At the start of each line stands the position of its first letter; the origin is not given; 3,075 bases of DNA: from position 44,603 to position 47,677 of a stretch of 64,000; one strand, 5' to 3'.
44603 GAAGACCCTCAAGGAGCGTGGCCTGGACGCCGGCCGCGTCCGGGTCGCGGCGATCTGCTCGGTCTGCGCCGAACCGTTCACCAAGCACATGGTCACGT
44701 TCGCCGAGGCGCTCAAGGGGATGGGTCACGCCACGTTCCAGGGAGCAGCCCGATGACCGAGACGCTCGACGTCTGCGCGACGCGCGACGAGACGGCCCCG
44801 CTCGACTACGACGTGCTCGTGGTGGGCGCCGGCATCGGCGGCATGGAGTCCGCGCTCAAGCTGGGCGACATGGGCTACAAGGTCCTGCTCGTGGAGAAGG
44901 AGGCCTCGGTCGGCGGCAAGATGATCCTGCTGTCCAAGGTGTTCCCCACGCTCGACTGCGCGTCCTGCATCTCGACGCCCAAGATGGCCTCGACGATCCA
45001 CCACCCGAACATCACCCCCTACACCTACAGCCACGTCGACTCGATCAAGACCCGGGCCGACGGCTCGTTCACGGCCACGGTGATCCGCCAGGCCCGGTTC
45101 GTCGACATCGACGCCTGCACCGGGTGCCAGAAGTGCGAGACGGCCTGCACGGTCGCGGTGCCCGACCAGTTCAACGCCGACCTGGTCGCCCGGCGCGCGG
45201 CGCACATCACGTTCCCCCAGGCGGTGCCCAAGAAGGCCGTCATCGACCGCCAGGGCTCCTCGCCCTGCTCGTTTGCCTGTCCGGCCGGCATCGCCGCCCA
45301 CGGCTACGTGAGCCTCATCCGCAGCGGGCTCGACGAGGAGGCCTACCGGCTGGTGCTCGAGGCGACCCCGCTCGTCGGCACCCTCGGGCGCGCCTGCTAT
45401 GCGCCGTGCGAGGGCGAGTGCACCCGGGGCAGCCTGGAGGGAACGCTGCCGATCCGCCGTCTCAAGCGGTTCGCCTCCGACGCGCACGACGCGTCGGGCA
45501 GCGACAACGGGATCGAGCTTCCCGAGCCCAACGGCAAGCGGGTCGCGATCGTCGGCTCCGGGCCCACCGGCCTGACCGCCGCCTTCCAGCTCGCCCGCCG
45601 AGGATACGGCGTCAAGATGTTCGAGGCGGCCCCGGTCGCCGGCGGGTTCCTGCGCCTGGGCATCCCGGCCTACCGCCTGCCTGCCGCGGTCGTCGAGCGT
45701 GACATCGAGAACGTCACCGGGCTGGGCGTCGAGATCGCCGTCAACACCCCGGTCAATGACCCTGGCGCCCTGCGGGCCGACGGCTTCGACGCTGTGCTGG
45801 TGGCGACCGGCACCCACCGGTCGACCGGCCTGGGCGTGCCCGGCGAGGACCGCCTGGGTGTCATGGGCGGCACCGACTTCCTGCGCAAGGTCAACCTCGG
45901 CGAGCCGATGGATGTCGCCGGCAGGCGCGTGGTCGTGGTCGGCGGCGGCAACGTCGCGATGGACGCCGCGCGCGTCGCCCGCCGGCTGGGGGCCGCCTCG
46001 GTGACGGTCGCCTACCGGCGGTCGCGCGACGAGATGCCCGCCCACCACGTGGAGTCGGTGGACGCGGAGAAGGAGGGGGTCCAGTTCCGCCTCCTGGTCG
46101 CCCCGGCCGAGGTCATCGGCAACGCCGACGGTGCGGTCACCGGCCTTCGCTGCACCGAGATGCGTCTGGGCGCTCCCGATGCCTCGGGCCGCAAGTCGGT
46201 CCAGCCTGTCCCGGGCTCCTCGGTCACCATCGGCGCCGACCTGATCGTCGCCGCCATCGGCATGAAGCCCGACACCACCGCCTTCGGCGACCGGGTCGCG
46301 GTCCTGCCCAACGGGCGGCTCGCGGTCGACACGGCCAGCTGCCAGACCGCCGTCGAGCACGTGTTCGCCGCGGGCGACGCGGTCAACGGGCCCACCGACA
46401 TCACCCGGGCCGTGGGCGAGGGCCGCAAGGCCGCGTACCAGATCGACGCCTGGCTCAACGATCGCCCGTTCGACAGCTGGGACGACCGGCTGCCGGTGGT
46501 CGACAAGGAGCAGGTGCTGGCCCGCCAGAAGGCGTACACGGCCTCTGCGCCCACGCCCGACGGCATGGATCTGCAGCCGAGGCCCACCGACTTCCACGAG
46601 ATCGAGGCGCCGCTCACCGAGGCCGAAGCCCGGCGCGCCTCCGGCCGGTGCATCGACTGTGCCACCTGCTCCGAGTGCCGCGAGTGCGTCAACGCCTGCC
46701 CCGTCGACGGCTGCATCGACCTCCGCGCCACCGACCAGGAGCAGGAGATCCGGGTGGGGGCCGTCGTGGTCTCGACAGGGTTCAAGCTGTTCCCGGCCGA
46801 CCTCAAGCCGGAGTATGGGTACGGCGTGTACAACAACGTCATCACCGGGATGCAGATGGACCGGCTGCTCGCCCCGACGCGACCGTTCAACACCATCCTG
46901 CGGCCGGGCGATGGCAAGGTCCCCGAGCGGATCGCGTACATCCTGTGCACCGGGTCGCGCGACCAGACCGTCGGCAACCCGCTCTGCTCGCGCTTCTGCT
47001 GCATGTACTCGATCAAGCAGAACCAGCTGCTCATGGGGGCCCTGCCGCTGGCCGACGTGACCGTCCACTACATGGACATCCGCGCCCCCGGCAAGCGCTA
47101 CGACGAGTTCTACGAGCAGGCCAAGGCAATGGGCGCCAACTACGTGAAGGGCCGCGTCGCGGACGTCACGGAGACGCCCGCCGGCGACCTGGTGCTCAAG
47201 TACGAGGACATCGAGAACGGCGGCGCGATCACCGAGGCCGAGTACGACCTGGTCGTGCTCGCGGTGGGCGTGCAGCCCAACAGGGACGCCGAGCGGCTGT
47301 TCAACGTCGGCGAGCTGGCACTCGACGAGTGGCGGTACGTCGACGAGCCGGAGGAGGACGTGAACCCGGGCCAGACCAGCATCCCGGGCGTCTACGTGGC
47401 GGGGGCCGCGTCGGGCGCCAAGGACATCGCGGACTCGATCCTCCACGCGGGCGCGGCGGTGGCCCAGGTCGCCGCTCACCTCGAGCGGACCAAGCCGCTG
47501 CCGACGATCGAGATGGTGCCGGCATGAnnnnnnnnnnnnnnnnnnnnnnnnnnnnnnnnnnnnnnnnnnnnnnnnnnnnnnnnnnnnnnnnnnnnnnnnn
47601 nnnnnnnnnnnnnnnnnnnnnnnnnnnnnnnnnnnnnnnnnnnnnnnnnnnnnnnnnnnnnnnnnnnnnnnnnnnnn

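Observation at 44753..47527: HdrA-like subunit split by a complete GltD-like NAD(P)H oxidoreductase insertion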

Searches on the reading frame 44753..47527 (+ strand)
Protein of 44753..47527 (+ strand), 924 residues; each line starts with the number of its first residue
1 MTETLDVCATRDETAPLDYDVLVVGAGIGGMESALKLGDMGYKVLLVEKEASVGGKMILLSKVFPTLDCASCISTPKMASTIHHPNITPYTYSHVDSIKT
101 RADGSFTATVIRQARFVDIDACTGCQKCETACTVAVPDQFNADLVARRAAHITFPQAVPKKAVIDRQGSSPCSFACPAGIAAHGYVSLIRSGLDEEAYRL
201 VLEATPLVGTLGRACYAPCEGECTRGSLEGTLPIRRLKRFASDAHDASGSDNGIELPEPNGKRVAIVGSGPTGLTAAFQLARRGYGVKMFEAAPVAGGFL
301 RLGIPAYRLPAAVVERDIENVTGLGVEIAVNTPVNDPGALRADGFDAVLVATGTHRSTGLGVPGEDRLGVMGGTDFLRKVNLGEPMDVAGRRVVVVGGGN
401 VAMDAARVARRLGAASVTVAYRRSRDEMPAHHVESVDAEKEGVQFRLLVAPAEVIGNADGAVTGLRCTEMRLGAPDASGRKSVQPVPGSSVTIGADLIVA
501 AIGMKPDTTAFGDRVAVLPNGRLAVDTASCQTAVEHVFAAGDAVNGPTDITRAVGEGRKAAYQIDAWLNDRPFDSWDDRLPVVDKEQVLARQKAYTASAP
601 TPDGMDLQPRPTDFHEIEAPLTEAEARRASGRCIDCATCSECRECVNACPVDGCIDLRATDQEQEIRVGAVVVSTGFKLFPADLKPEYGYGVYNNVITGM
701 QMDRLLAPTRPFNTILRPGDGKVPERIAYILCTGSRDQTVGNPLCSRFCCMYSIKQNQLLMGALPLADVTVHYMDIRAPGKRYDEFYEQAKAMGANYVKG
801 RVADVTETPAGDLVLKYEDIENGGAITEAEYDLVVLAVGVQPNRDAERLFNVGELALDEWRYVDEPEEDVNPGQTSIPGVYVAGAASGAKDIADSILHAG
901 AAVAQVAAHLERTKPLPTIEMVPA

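Call 3: search_protein_families(library=pfam, proteins=[window:44753-47527:+], max_evalue=0.01)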
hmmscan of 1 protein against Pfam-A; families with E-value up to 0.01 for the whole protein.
window:44753-47527:+ (924 aa): 22 families
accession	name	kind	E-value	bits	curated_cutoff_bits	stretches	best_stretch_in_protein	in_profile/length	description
PF07992.20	Pyr_redox_2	-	9.1e-45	153.7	26.1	3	263-557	2-291/291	Pyridine nucleotide-disulphide oxidoreductase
PF13738.12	Pyr_redox_3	-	4.6e-16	59.4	30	1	347-541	127-305/305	Pyridine nucleotide-disulphide oxidoreductase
PF14691.11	Fer4_20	-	3.1e-15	56.4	25.8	1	170-247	30-110/113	Dihydroprymidine dehydrogenase domain II, 4Fe-4S cluster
PF00070.33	Pyr_redox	-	1.6e-14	54.6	22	1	392-466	1-78/82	Pyridine nucleotide-disulphide oxidoreductase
PF13450.12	NAD_binding_8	-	6e-12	46.1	21.9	2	266-298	1-33/68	NAD(P)-binding Rossmann-like domain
PF12831.13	FAD_oxidored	-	6.2e-11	42.7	27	2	20-57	1-38/416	FAD dependent oxidoreductase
PF01946.23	Thi4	-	4e-10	39.8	26.2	2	18-65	17-65/235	Thi4 family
PF01134.28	GIDA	-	1.4e-08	34.7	22.1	1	20-51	1-32/391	Glucose inhibited division protein A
PF01266.30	DAO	-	7.1e-08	32.8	27.9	2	263-297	1-35/353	FAD dependent oxidoreductase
PF00890.30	FAD_binding_2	-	1.2e-07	31.7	20.4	1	20-56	1-37/414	FAD binding domain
PF01494.25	FAD_binding_3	-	3.2e-07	30.3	22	1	264-291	4-31/349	FAD binding domain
PF03486.20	HI0933_like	-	4.9e-07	29.9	50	1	20-58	2-40/244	HI0933-like protein Rossmann domain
PF01262.27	AlaDh_PNT_C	-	9.5e-06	25.6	23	1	383-424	21-62/214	Alanine dehydrogenase/PNT, C-terminal domain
PF13241.12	NAD_binding_7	-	2.8e-05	25.1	22.1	1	386-440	3-52/104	Putative NAD(P)-binding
PF02826.25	2-Hacid_dh_C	-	4.7e-05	23.3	25.1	0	386-436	32-83/178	D-isomer specific 2-hydroxyacid dehydrogenase, NAD binding domain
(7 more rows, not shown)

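Call 4: search_protein_families(library=ncbifam, proteins=[window:44753-47527:+], max_evalue=0.01)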
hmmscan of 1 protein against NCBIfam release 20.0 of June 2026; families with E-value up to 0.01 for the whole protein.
window:44753-47527:+ (924 aa): 152 families (the best 25 are shown)
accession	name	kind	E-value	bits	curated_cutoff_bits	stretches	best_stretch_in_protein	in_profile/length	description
NF009410.0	PRK12771.1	subfamily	1.3e-142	476.3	516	2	140-667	18-541/566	NAD(P)-binding protein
NF040770.1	hetero_SS_HdrA2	exception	2.5e-137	459.1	1100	2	630-911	281-561/777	CoB-CoM heterodisulfide reductase HdrA2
NF009454.0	PRK12814.1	equivalog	5.9e-117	391.7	916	1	169-645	101-580/657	putative NADPH-dependent glutamate synthase small subunit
NF009414.0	PRK12778.1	equivalog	1.8e-99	334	1103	1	170-569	337-750/752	bifunctional dihydroorotate dehydrogenase B NAD binding subunit/NADPH-dependent glutamate synthase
NF041778.1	hetero_SS_HdrA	equivalog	5.1e-93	312.3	1400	2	638-910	299-570/771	ferredoxin:CoB-CoM heterodisulfide reductase subunit HdrA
NF041891.1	hdrA_Methbact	equivalog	8.2e-91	305.4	1300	2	633-911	281-557/762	ferredoxin:CoB-CoM heterodisulfide reductase subunit HdrA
TIGR03315.1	Se_ygfK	equivalog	8.1e-90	301.6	835.3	1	170-668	445-919/1012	putative selenate reductase subunit YgfK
TIGR01316.1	gltA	equivalog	4.1e-86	289.5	471.75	1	168-568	34-449/449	NADPH-dependent glutamate synthase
TIGR01318.1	gltD_gamma_fam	subfamily_domain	8.7e-80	268.5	482.95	2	168-569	46-466/467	glutamate synthase, small subunit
NF010590.0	PRK13984.1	equivalog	8e-75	252.2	946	1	172-570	198-608/611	putative oxidoreductase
NF009409.0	PRK12770.1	subfamily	1.3e-73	248.1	343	1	257-571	14-353/360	putative glutamate synthase subunit beta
NF009408.0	PRK12769.1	equivalog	4.1e-73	246.6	1003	1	170-570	234-653/659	formate-dependent uric acid utilization protein AegA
NF009413.0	PRK12775.1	equivalog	7.6e-66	222.6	1895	1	172-570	341-756/1006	putative trifunctional 2-polyprenylphenol hydroxylase/glutamate synthase subunit beta/ferritin domain-containing protein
NF009415.0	PRK12779.1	equivalog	1.8e-65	221.4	1519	1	168-565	206-623/944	putative bifunctional glutamate synthase subunit beta/2-polyprenylphenol hydroxylase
NF009451.0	PRK12809.1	equivalog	1.5e-59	201.9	1154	1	170-564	217-630/639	formate-dependent uric acid utilization protein YgfT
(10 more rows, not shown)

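Call 11: find_homologous_proteins(query=window:44753-47524:+, max_evalue=1e-10)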
Query window:44753-47524:+ (924 aa): 7010 proteins with E <= 1e-10 among 8000 candidates; the best 120 are listed.
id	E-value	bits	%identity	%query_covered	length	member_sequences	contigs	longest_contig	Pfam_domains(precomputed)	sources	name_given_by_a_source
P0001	0.0e+0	1936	92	100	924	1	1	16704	PF13241.13,PF13450.13,PF07992.21,PF00070.34,PF03486.21,PF01134.29,PF01494.26,PF12831.14,PF01946.24,PF01266.31,PF14691.12,PF00890.31,PF02826.26,PF13738.13,PF01262.28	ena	-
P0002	0.0e+0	1889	90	100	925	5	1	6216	PF13450.13,PF07992.21,PF00070.34,PF03486.21,PF01134.29,PF01494.26,PF12831.14,PF01946.24,PF01266.31,PF14691.12,PF00890.31,PF02826.26,PF13738.13,PF01262.28,PF13237.12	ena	-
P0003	0.0e+0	1864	89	100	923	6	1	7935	PF13241.13,PF13450.13,PF07992.21,PF00070.34,PF03486.21,PF01134.29,PF01494.26,PF12831.14,PF01946.24,PF01266.31,PF14691.12,PF00890.31,PF02826.26,PF13738.13,PF01262.28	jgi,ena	-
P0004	0.0e+0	1861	89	99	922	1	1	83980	PF13241.13,PF13450.13,PF07992.21,PF00070.34,PF03486.21,PF01134.29,PF01494.26,PF12831.14,PF01946.24,PF01266.31,PF14691.12,PF00890.31,PF02826.26,PF13738.13,PF01262.28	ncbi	-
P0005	0.0e+0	1850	89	99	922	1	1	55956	PF13241.13,PF13450.13,PF07992.21,PF00070.34,PF03486.21,PF01134.29,PF01494.26,PF12831.14,PF01946.24,PF01266.31,PF14691.12,PF00890.31,PF13738.13,PF01262.28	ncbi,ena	-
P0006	0.0e+0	1849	88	100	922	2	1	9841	PF13450.13,PF07992.21,PF00070.34,PF03486.21,PF01134.29,PF01494.26,PF12831.14,PF01946.24,PF01266.31,PF14691.12,PF00890.31,PF02826.26,PF13738.13,PF01262.28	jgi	jgi:heterodisulfide reductase subunit A-like polyferredoxin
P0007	0.0e+0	1843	88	99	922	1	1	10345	PF13241.13,PF13450.13,PF07992.21,PF00070.34,PF03486.21,PF01134.29,PF01494.26,PF12831.14,PF01946.24,PF01266.31,PF14691.12,PF00890.31,PF02826.26,PF13738.13,PF01262.28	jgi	jgi:heterodisulfide reductase subunit A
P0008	0.0e+0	1834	87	100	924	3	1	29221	PF13450.13,PF07992.21,PF00070.34,PF03486.21,PF01134.29,PF01494.26,PF12831.14,PF01946.24,PF01266.31,PF14691.12,PF00890.31,PF02826.26,PF13738.13,PF01262.28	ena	-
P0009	0.0e+0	1833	87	100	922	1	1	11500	PF13241.13,PF13450.13,PF07992.21,PF00070.34,PF03486.21,PF01134.29,PF01494.26,PF12831.14,PF01946.24,PF01266.31,PF14691.12,PF00890.31,PF02826.26,PF13738.13,PF01262.28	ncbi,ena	-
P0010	0.0e+0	1830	87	100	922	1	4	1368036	PF13450.13,PF07992.21,PF00070.34,PF03486.21,PF01134.29,PF01494.26,PF12831.14,PF01946.24,PF01266.31,PF14691.12,PF00890.31,PF02826.26,PF13738.13,PF01262.28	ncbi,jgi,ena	-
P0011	0.0e+0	1827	87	99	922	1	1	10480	PF13450.13,PF07992.21,PF00070.34,PF03486.21,PF01134.29,PF01494.26,PF12831.14,PF01946.24,PF01266.31,PF14691.12,PF00890.31,PF02826.26,PF13738.13,PF01262.28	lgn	-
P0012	0.0e+0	1826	88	98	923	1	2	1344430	PF13450.13,PF07992.21,PF00070.34,PF03486.21,PF01134.29,PF01494.26,PF12831.14,PF01946.24,PF01266.31,PF14691.12,PF00890.31,PF02826.26,PF13738.13,PF01262.28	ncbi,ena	-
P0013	0.0e+0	1826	87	100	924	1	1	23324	PF13450.13,PF07992.21,PF00070.34,PF03486.21,PF01134.29,PF01494.26,PF12831.14,PF01946.24,PF01266.31,PF14691.12,PF00890.31,PF02826.26,PF13738.13,PF01262.28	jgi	jgi:heterodisulfide reductase subunit A-like polyferredoxin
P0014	0.0e+0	1825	87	99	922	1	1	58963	PF13241.13,PF13450.13,PF07992.21,PF00070.34,PF03486.21,PF01134.29,PF01494.26,PF12831.14,PF01946.24,PF01266.31,PF14691.12,PF00890.31,PF02826.26,PF13738.13,PF01262.28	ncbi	ncbi:MAG: FAD-dependent oxidoreductase [Chloroflexota bacterium]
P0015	0.0e+0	1825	87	100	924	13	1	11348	PF13450.13,PF07992.21,PF00070.34,PF03486.21,PF01134.29,PF01494.26,PF12831.14,PF01946.24,PF01266.31,PF14691.12,PF00890.31,PF02826.26,PF13738.13,PF01262.28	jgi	jgi:heterodisulfide reductase subunit A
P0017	0.0e+0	1822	87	99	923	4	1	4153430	PF13241.13,PF13450.13,PF07992.21,PF00070.34,PF03486.21,PF01134.29,PF01494.26,PF12831.14,PF01946.24,PF01266.31,PF01593.31,PF14691.12,PF00890.31,PF02826.26,PF13738.13,PF01262.28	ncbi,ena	-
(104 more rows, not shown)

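Call 12: search_solved_structures(query=window:44753-47524:+, max_evalue=0.00001, show_alignments=0)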
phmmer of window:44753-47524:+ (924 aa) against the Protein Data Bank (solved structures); distinct sequences matched with E-value up to 0.00001: 60.
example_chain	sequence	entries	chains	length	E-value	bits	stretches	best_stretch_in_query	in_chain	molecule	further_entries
9bov_A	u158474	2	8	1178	5.9e-105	355.5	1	165-645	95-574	Molybdopterin oxidoreductase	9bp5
8oh5_C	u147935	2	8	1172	1.8e-103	350.6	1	165-645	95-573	Formate dehydrogenase-O, major subunit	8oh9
9sfi_A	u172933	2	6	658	6.6e-97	328.8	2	634-911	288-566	CoB--CoM heterodisulfide reductase iron-sulfur subunit A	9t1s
5odc_A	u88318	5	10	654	9.3e-96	325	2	634-912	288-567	Heterodisulfide reductase, subunit A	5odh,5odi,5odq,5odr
9n5u_A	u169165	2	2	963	1.5e-95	324.3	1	170-571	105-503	NfnA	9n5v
8rvv_A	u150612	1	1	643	6.1e-93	315.7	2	634-910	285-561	H(2):CoB-CoM heterodisulfide,ferredoxin reductase subunit A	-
8rvu_a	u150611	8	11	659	6.6e-93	315.6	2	634-909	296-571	H(2):CoB-CoM heterodisulfide,ferredoxin reductase subunit A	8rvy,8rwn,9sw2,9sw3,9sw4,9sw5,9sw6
7bkb_A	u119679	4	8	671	4e-85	289.9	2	634-911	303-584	CoB--CoM heterodisulfide reductase iron-sulfur subunit A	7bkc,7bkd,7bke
4ylf_B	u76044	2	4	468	7.7e-75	255.8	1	169-570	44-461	Dihydropyrimidine dehydrogenase subunit A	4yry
5jca_L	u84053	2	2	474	1.1e-69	238.7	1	170-569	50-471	NADH-dependent Ferredoxin:NADP Oxidoreductase (NfnI) subunit alpha | NADH-dependent Ferredoxin:NADP Oxidoreductase subunit alpha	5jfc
5vj7_A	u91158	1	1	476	2e-66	228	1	170-569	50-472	Oxidoreductase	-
2vdc_G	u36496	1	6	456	2.2e-56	194.8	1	168-568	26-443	GLUTAMATE SYNTHASE [NADPH] SMALL CHAIN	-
6s6s_G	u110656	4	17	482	1.3e-55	192.1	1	170-568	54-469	Glutamate synthase [NADPH] small chain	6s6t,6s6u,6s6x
7mfm_I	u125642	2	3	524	2.9e-42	148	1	176-569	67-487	Glutamate synthase (NADPH) small chain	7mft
6tjr_A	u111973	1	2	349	7.1e-39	136.8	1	666-915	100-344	Fumarate reductase/succinate dehydrogenase flavoprotein domain protein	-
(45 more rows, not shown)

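Call 25: find_related_loci(query=window:44753-47524:+, collection=genome_contigs, flank=8000)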
Query window:44753-47524:+ (924 aa) in genome_contigs; peptide patterns used: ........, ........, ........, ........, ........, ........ (x = any residue, [..] = any of these).
599 stretches matched a pattern (row limit reached: there are more); 404 encode a relative of the query (tblastn E <= 1e-3); the best 80 are kept; 80 distinct loci.
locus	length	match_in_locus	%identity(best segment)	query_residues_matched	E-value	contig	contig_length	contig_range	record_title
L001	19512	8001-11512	88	1-924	0e+0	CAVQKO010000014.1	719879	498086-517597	MAG: uncultured Chloroflexia bacterium isolate MFD02416.bin.1.313 genome assembly, contig: contig_7631, whole genome sho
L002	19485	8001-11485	86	1-924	0e+0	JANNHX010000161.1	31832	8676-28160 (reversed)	MAG: Chloroflexota bacterium isolate SOY_6_C_metabat_191 SOY_6_C_k141_1045771, whole genome shotgun sequence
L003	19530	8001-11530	87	1-922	0e+0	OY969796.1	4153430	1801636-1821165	MAG: uncultured Chloroflexia bacterium isolate MFD01872.bin.1.103 genome assembly, chromosome: 1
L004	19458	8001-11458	86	6-924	0e+0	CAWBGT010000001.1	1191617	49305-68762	MAG: uncultured Chloroflexia bacterium isolate MFD04716.bin.3.834 genome assembly, contig: contig_1061, whole genome sho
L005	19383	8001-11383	85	1-924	0e+0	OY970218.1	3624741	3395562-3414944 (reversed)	MAG: uncultured Chloroflexia bacterium isolate MFD04716.bin.1.117 genome assembly, chromosome: 1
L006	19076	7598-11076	85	1-924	0e+0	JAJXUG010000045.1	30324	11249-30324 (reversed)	MAG: Chloroflexi bacterium isolate BP4.bin83 NODE_1454_length_30324_cov_4.877968, whole genome shotgun sequence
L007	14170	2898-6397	85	1-924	0e+0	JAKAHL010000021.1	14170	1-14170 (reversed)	MAG: Chloroflexi bacterium isolate WY3.bin108 NODE_7576_length_14170_cov_1.826106, whole genome shotgun sequence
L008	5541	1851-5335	85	1-924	0e+0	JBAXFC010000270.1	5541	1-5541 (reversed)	MAG: Chloroflexota bacterium isolate ELA261 MAG261_270, whole genome shotgun sequence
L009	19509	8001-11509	86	1-922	0e+0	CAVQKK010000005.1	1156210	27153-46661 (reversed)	MAG: uncultured Chloroflexia bacterium isolate MFD02416.bin.1.295 genome assembly, contig: contig_3631, whole genome sho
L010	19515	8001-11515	86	1-924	0e+0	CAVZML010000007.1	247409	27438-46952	MAG: uncultured Chloroflexia bacterium isolate MFD02199.bin.2.145 genome assembly, contig: contig_25358, whole genome sh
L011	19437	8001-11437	87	17-924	0e+0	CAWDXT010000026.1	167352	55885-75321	MAG: uncultured Chloroflexia bacterium isolate MFD05684.bin.2.34 genome assembly, contig: contig_65149, whole genome sho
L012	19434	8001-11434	81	13-924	0e+0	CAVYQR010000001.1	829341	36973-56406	MAG: uncultured Chloroflexia bacterium isolate MFD04716.bin.1.406 genome assembly, contig: contig_10230, whole genome sh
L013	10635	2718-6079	79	1-924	0e+0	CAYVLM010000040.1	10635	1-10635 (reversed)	MAG TPA_asm: uncultured Steroidobacteraceae bacterium isolate binchicken_co116_443 genome assembly, contig: NODE_7008_le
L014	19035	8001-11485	87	1-924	0e+0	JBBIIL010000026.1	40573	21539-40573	MAG: Chloroflexota bacterium isolate EPS170215_bin_138 NODE_1035_length_40573_cov_10.708525, whole genome shotgun sequen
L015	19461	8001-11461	79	1-924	0e+0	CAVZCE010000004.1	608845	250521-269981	MAG: uncultured Chloroflexia bacterium isolate MFD01721.bin.1.54 genome assembly, contig: contig_22060, whole genome sho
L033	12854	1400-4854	75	17-914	0e+0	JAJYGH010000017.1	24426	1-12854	MAG: Chloroflexi bacterium isolate DBS1-3.bin120 NODE_3474_length_24426_cov_17.8923, whole genome shotgun sequence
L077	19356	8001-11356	65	13-912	0e+0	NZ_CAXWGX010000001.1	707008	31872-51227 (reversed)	Propionicimonas sp. T2.31MG-18 isolate Propionicimonas sp. T2.31MG-18 scaffold_1, whole genome shotgun sequence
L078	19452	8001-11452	65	11-922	0e+0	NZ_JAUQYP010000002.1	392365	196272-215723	Actinotalea lenta strain SYSU T00b441 NODE_2_length_392365_cov_135.816206, whole genome shotgun sequence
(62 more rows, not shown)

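Call 38: search_protein_representatives(protein=window:44753-47524:+)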
Query: 924 residues. Proteins with E-value up to 0.001 (for the whole library): 27126; up to 1e-10: 14627; up to 1e-30: 5214. The best 150 are listed.
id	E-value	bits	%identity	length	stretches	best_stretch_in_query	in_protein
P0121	0.0e+00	1026.7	78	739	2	5-517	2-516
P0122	8.4e-266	901.0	50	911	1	18-913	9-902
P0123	2.4e-245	833.3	59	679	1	237-914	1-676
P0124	1.3e-231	787.8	40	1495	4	21-913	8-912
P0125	2.8e-230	783.5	43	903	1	15-911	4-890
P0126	1.6e-224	764.4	39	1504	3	21-908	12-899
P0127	5.3e-224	762.7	60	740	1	17-658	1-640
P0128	4.6e-223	759.6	40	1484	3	20-907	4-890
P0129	2.1e-217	740.8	50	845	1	18-804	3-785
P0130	7.9e-215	732.3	40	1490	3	20-908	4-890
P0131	5.1e-210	716.4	44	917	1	19-907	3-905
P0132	1.8e-205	701.4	38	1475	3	21-906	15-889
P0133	5.1e-204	696.5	37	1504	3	17-910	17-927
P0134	8.0e-200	682.7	40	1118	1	15-912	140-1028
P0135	1.2e-198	678.8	40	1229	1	14-906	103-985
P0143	7.1e-191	653.1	42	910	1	20-912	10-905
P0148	5.8e-186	636.8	42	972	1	21-893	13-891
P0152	8.5e-182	623.0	41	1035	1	3-912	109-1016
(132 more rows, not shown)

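Call 45: find_encoding_contigs(protein=window:44753-47527:+, flank=10000, max_places=3)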
Protein window:44753-47527:+ (924 aa): no gene with exactly this product is on record in the collection.
